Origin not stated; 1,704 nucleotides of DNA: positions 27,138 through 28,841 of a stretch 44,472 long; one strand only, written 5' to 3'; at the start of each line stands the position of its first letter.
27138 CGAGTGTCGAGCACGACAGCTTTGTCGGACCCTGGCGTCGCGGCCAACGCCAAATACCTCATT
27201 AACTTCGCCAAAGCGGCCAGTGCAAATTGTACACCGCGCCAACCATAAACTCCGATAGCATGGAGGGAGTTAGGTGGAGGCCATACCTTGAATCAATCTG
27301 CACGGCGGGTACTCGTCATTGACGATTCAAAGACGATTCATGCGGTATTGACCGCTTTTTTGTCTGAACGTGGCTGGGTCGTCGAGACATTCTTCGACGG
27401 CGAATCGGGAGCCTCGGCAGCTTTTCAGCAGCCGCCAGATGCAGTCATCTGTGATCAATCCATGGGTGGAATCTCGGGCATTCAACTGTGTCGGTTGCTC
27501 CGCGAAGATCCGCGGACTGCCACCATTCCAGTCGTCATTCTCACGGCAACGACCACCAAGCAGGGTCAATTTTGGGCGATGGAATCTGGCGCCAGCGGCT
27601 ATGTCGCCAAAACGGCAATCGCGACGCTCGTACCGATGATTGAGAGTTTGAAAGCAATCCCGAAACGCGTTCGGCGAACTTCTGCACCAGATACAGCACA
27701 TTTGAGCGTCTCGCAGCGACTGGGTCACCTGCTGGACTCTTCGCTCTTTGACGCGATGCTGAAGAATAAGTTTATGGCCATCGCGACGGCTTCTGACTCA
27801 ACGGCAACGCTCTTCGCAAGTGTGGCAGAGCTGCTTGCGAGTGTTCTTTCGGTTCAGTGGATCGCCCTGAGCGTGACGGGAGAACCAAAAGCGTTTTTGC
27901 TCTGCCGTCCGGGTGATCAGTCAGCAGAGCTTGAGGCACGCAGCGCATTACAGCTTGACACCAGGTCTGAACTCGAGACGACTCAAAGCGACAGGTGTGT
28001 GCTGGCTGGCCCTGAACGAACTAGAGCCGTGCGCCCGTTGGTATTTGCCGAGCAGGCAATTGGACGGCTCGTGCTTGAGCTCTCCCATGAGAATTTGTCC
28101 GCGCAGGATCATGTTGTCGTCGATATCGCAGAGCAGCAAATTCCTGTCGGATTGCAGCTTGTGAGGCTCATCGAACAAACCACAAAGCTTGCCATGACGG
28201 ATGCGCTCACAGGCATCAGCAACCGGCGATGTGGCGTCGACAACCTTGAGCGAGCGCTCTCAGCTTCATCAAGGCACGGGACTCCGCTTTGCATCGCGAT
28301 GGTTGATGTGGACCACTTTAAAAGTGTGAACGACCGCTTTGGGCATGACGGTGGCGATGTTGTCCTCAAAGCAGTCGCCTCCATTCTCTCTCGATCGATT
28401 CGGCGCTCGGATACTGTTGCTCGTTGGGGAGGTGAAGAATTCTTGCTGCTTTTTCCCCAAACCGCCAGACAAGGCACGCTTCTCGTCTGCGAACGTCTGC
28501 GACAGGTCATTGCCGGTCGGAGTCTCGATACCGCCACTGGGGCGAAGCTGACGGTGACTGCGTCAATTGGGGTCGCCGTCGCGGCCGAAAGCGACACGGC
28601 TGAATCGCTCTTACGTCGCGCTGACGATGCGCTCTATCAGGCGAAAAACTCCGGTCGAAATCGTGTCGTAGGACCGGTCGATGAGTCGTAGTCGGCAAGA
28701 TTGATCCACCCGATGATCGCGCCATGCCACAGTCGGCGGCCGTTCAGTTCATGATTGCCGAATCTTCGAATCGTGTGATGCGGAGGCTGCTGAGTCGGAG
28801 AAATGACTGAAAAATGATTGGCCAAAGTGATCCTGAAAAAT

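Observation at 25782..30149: Compact c-di-GMP module: PilZ-kinase, REC-GGDEF cyclase and EAL phosphodiesterase as immediate neighbours, nested between the two pil halves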

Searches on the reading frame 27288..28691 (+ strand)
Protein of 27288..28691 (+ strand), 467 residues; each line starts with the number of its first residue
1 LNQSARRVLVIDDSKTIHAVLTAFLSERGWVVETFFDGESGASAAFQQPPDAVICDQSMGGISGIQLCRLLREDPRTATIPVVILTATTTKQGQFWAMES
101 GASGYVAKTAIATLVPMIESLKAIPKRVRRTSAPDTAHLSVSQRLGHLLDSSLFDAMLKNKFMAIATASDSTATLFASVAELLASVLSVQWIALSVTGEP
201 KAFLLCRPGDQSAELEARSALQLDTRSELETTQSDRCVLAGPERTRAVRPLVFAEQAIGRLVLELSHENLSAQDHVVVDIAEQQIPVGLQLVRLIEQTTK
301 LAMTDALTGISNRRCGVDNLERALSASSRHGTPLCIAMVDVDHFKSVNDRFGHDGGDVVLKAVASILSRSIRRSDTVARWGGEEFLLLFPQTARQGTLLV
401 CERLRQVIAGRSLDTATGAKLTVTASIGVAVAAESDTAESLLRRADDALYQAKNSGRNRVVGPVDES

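Call 7: search_protein_families(library=pfam, proteins=[window:27288-28691:+], max_evalue=0.01)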
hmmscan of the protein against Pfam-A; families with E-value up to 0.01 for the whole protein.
window:27288-28691:+ (467 aa): 3 families
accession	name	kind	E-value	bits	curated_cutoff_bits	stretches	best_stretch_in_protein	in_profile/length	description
PF00990.26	GGDEF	-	1e-46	159.1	23.8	1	302-459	1-161/161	Diguanylate cyclase, GGDEF domain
PF00072.30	Response_reg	-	5.8e-20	72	30.2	1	8-110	1-102/111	Response regulator receiver domain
PF22335.1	Cas10-Cmr2_palm2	-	0.0058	17.2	27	0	381-460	58-132/133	Cas10/Cmr2, second palm domain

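Call 30: search_protein_families(library=ncbifam, proteins=[window:27288-28691:+], max_evalue=0.001)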
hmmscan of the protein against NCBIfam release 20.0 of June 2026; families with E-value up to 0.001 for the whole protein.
window:27288-28691:+ (467 aa): 95 families (the best 25 are shown)
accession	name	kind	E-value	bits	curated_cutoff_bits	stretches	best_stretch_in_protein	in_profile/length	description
NF007135.0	PRK09581.1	equivalog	4.9e-67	226.7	474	2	292-461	282-453/457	PleD family two-component system response regulator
NF038266.1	diguan_SiaD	equivalog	8.9e-55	185.8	290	1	294-460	86-252/252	biofilm regulation diguanylate cyclase SiaD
TIGR00254.1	GGDEF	domain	2.8e-52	176.8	37.4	1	300-461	3-165/168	diguanylate cyclase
NF007380.0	PRK09894.1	equivalog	5.5e-50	170.4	256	1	296-461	123-285/296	diguanylate cyclase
NF047654.1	DiguCycDgcRLepto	equivalog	2.8e-48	164.3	500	2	289-461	120-294/295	diguanylate cyclase DgcR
NF041606.1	dguan_cyc_DgcA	equivalog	7.2e-39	133.7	370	1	273-461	154-337/340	diguanylate cyclase DgcA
NF007423.1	PRK09966.1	equivalog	6.9e-37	127.2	325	1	298-453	235-390/390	diguanylate cyclase DgcN/YfiN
NF051473.1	DigCycDgcsShew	equivalog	1.2e-36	126.6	400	1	276-459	109-287/291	diguanylate cyclase DgcS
NF011955.1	PRK15426.1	equivalog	8e-36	123.3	408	1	302-461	398-559/564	cellulose biosynthesis regulator diguanylate cyclase DgcQ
NF007298.0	PRK09776.1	equivalog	1.8e-31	108.9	1135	1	295-460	677-842/1111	diguanylate cyclase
NF045675.1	PhdiestaseDibA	equivalog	1.9e-29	102.5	980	1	298-458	199-359/623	phosphodiesterase DibA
NF007474.0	PRK10060.1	equivalog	1.9e-26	92.5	782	1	296-459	231-391/663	cyclic di-GMP phosphodiesterase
NF007599.0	PRK10245.1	equivalog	2.4e-25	88.8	402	1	298-460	203-367/371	diguanylate cyclase AdrA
NF040885.1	diguan_DgcJ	equivalog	2.9e-25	89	500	1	293-457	332-490/493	diguanylate cyclase DgcJ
NF047872.1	GGDEF_GdpS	equivalog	6.8e-25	88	400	1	290-461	175-348/355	GGDEF domain-containing protein GdpS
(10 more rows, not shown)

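Call 49: find_homologous_proteins(query=window:27288-28691:+, max_evalue=1e-20)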
Query window:27288-28691:+ (467 aa): 6668 proteins with E <= 1e-20 among 8000 candidates; the best 120 are listed.
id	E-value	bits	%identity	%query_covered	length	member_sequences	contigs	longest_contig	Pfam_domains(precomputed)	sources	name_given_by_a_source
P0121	1.8e-296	1000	100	100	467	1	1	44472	PF00990.27,PF00072.31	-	-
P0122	8.1e-166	570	59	99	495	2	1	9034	PF00990.27,PF00072.31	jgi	jgi:two-component system cell cycle response regulator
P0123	2.6e-139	483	51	97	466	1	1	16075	PF00990.27,PF00072.31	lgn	-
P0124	1.4e-118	414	47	98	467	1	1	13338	PF00990.27,PF00072.31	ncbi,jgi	jgi:two-component system cell cycle response regulator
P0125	8.0e-111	389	44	98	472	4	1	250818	PF00990.27,PF00072.31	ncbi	-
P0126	3.8e-108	380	45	97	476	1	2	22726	PF00990.27,PF00072.31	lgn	-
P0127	5.6e-107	376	44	97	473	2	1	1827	PF00990.27,PF00072.31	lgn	-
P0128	1.1e-105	372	44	98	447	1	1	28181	PF00990.27,PF00072.31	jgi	jgi:two-component system cell cycle response regulator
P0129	5.5e-105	370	45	97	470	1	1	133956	PF00990.27,PF00072.31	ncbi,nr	ncbi:MAG: diguanylate cyclase [Myxococcales bacterium]|nr:diguanylate cyclase [Myxococcales bacteriu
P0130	6.4e-97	343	41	97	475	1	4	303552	PF00990.27,PF00072.31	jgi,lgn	jgi:two-component system cell cycle response regulator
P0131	4.7e-95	337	40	97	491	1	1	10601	PF00990.27,PF00072.31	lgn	-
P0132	9.0e-95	336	41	92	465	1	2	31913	PF00990.27,PF00072.31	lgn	-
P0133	1.4e-93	332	41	97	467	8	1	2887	PF00990.27,PF00072.31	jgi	jgi:two-component system cell cycle response regulator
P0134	5.5e-92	327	41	97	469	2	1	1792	PF00990.27,PF00072.31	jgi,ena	-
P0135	7.9e-92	326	40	97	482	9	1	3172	PF00990.27,PF00072.31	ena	-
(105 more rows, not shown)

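Call 50: find_encoding_contigs(protein=P0122, flank=10000, max_places=2)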
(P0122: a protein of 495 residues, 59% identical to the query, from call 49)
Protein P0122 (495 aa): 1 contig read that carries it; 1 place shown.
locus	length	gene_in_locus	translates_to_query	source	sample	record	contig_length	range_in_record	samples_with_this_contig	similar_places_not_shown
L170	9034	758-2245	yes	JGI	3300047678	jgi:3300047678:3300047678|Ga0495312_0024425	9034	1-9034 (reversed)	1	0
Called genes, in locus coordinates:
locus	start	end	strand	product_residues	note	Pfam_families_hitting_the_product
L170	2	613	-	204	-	?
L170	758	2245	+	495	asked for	PF00072:Response_reg, PF00990:GGDEF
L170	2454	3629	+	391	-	PF00563:EAL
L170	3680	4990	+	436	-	PF13174:TPR_6 (faint), PF13432:TPR_16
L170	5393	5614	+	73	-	PF00164:Ribosom_S12_S23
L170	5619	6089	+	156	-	PF00177:Ribosomal_S7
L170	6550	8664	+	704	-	PF00009:GTP_EFTU, PF22042:EF-G_D2, PF03144:GTP_EFTU_D2, PF14492:EFG_III, PF03764:EFG_IV, PF00679:EFG_C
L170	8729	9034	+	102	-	?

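Call 51: find_encoding_contigs(protein=P0125, flank=10000, max_places=2)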
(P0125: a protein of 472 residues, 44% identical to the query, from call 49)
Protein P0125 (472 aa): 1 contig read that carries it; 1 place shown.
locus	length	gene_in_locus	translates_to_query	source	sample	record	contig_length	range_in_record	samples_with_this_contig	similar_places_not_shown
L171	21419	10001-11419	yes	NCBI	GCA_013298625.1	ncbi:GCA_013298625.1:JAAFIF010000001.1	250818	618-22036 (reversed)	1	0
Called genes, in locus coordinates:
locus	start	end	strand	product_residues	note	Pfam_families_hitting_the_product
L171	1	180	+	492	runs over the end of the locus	PF05761:5_nucleotid, PF00702:Hydrolase (faint)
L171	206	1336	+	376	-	-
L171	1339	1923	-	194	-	PF06175:MiaE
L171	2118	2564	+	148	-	-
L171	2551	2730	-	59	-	-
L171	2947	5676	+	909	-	-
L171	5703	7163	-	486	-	PF00069:Pkinase, PF07714:PK_Tyr_Ser-Thr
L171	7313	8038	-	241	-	-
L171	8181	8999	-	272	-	PF00106:adh_short, PF01370:Epimerase (weak), PF08659:KR, PF13561:adh_short_C2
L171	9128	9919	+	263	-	PF00005:ABC_tran, PF02463:SMC_N (faint), PF13304:AAA_21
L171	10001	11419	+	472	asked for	PF00072:Response_reg, PF00990:GGDEF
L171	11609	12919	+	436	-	PF00069:Pkinase, PF07714:PK_Tyr_Ser-Thr, PF03109:ABC1 (faint), PF07238:PilZ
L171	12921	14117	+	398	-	PF00563:EAL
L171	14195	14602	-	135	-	-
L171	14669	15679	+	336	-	PF07238:PilZ, PF04542:Sigma70_r2, PF04545:Sigma70_r4, PF08281:Sigma70_r4_2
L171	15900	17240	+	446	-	-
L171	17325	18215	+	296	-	PF00069:Pkinase, PF01636:APH (faint), PF07714:PK_Tyr_Ser-Thr, PF17667:Pkinase_fungal (weak)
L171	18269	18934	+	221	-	PF01895:PhoU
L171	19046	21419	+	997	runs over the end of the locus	?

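Call 67: predict_structure(alignment_id=A3)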
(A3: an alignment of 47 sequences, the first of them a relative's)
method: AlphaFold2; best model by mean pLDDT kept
length: 467 residues; sequences in the alignment: 47
mean_pLDDT: 93.1   pTM: 0.71
mean pLDDT of the five models: 93.1, 92.7, 92.2, 92.0, 90.3
residues with pLDDT >= 90: 387; 70-90: 63; 50-70: 14; < 50: 3
segments of 3 or more residues with pLDDT < 50: none
pLDDT, mean of each block of 10 residues (from residue 1): 81 97 95 97 96 96 93 91 96 89 95 92 65 68 81 88 95 98 96 96 97 96 94 95 93 96 91 89 97 93 94 97 97 98 97 96 97 96 98 97 98 94 98 96 98 97 75
secondary structure, 60 per line:
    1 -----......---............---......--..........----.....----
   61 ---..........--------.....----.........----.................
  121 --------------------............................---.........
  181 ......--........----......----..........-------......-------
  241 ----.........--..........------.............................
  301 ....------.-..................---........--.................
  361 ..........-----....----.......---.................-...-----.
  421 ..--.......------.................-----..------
elements in order: E6-11 H15-26 E30-35 H38-47 E52-56 H64-73 E82-86 H91-99 E104-107 H108-120 H141-168 H172-186 E189-196 E201-206 H211-220 E228-233 E245-253 E256-265 H272-303 H313-330 E334-341 H344-370 E376-379 E384-390 H394-410 E412-414 E420-422 E425-431 H438-454

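Call 71: fold_search(model_id=the predicted structure, library=pdb)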
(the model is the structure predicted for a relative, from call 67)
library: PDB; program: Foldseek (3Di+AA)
matches with E <= 10: 1614; with E <= 0.001: 601
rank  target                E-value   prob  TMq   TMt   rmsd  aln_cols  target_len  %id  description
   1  9g86_A                6.8e-29  1.00  0.38  0.39  22.4       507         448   26  Structure of Response regulator PleD in complex with c-diGMP and pppGpp (released 2025-08-06)
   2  1w25_A                1.4e-28  1.00  0.35  0.36  22.2       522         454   25  Response regulator PleD in complex with c-diGMP (released 2004-11-18)
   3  2wb4_A                1.9e-28  1.00  0.37  0.38  23.7       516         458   26  activated diguanylate cyclase PleD in complex with c-di-GMP (released 2010-04-21)
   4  2v0n_A                2.9e-28  1.00  0.38  0.39  23.1       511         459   25  ACTIVATED RESPONSE REGULATOR PLED IN COMPLEX WITH C-DIGMP AND GTP- ALPHA-S (released 2007-08-21)
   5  9g85_C                5.1e-28  1.00  0.35  0.37  21.8       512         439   25  Structure of Response regulator PleD in complex with c-diGMP and ppGpp (released 2025-08-06)
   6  9g85_A                9.6e-28  1.00  0.35  0.36  22.0       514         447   24  Structure of Response regulator PleD in complex with c-diGMP and ppGpp (released 2025-08-06)
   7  9g85_D                1.4e-27  1.00  0.36  0.37  22.1       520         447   25  Structure of Response regulator PleD in complex with c-diGMP and ppGpp (released 2025-08-06)
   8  9g85_B                3.0e-27  1.00  0.37  0.39  22.5       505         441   26  Structure of Response regulator PleD in complex with c-diGMP and ppGpp (released 2025-08-06)
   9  2wb4_B                3.0e-27  1.00  0.35  0.37  20.1       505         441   26  activated diguanylate cyclase PleD in complex with c-di-GMP (released 2010-04-21)
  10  9g86_B                3.2e-27  1.00  0.37  0.39  22.8       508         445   26  Structure of Response regulator PleD in complex with c-diGMP and pppGpp (released 2025-08-06)
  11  3i5a                  9.8e-24  1.00  0.38  0.54  14.7       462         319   22  Crystal structure of full-length WpsR from Pseudomonas syringae (released 2009-08-18)
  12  3bre_B                1.4e-23  1.00  0.40  0.55  14.7       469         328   23  Crystal Structure of P.aeruginosa PA3702 (released 2008-04-01)
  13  3bre_A                7.3e-23  1.00  0.36  0.51  15.8       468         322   24  Crystal Structure of P.aeruginosa PA3702 (released 2008-04-01)
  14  6zxb_A                4.3e-22  1.00  0.37  0.58  16.8       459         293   21  Diguanylate cyclase DgcR (I-site mutant) in native state (released 2021-03-31)
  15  6zxm_A                4.3e-20  1.00  0.33  0.53  22.1       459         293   22  Diguanylate cyclase DgcR in complex with c-di-GMP (released 2021-03-31)
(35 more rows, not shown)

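Call 83: search_protein_families(library=pfam, alignment_id=A3, max_evalue=0.01)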
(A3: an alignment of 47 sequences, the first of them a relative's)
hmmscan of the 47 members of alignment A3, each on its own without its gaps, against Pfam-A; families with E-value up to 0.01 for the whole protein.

A. member 1, P0121 (467 aa): 3 families
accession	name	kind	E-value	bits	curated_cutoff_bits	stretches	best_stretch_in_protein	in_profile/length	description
PF00990.26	GGDEF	-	1e-46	159.1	23.8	1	302-459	1-161/161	Diguanylate cyclase, GGDEF domain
PF00072.30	Response_reg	-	5.8e-20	72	30.2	1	8-110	1-102/111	Response regulator receiver domain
PF22335.1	Cas10-Cmr2_palm2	-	0.0058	17.2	27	0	381-460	58-132/133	Cas10/Cmr2, second palm domain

B. families by the number of members that match (of 47 scanned): 10 families
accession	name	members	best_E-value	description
PF00990.26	GGDEF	47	4.9e-49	Diguanylate cyclase, GGDEF domain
PF00072.30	Response_reg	47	1.4e-23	Response regulator receiver domain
PF17853.6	GGDEF_2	7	0.00029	GGDEF-like domain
PF22335.1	Cas10-Cmr2_palm2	5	0.00032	Cas10/Cmr2, second palm domain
PF01590.32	GAF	4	7e-05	GAF domain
PF13185.12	GAF_2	4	0.00013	GAF domain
PF13492.12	GAF_3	3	2.6e-05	GAF domain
PF18321.7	3HCDH_RFF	1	0.002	3-hydroxybutyryl-CoA dehydrogenase reduced Rossmann-fold domain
PF23198.2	PDE8A_N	1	0.0043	PDE8A-like, N-terminal domain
PF24898.2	GGDEF_GdpP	1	0.0063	Cyclic-di-AMP phosphodiesterase GdpP-like, GGDEF domain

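Call 85: find_encoding_contigs(protein=P0124, flank=10000, max_places=2)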
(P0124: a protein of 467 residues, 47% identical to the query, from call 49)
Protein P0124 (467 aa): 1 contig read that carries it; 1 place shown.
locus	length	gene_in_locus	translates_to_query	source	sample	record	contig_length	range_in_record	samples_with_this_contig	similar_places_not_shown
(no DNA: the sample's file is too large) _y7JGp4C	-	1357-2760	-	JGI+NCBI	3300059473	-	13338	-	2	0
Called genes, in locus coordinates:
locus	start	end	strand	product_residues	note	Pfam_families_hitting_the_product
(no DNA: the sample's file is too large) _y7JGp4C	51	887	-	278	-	-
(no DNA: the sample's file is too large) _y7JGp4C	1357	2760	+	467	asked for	PF00072:Response_reg, PF00990:GGDEF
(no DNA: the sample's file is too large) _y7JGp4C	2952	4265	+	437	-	PF00069:Pkinase, PF07714:PK_Tyr_Ser-Thr, PF06293:Kdo (weak), PF07238:PilZ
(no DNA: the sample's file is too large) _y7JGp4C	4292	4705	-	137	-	-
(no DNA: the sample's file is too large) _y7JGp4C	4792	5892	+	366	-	PF07238:PilZ, PF04542:Sigma70_r2, PF04539:Sigma70_r3 (weak), PF08281:Sigma70_r4_2, PF04545:Sigma70_r4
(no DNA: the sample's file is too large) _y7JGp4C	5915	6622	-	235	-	PF01596:Methyltransf_3, PF13578:Methyltransf_24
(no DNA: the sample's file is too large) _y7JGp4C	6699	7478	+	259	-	PF03309:Pan_kinase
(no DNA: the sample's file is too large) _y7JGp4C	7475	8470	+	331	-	PF01032:FecCD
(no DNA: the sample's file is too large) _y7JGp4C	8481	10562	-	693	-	PF11028:TMEM260_N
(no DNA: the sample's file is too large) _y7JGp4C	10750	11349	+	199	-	-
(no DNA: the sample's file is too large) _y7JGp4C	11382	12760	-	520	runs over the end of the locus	PF11617:Cu-binding_MopE (faint), PF03781:FGE-sulfatase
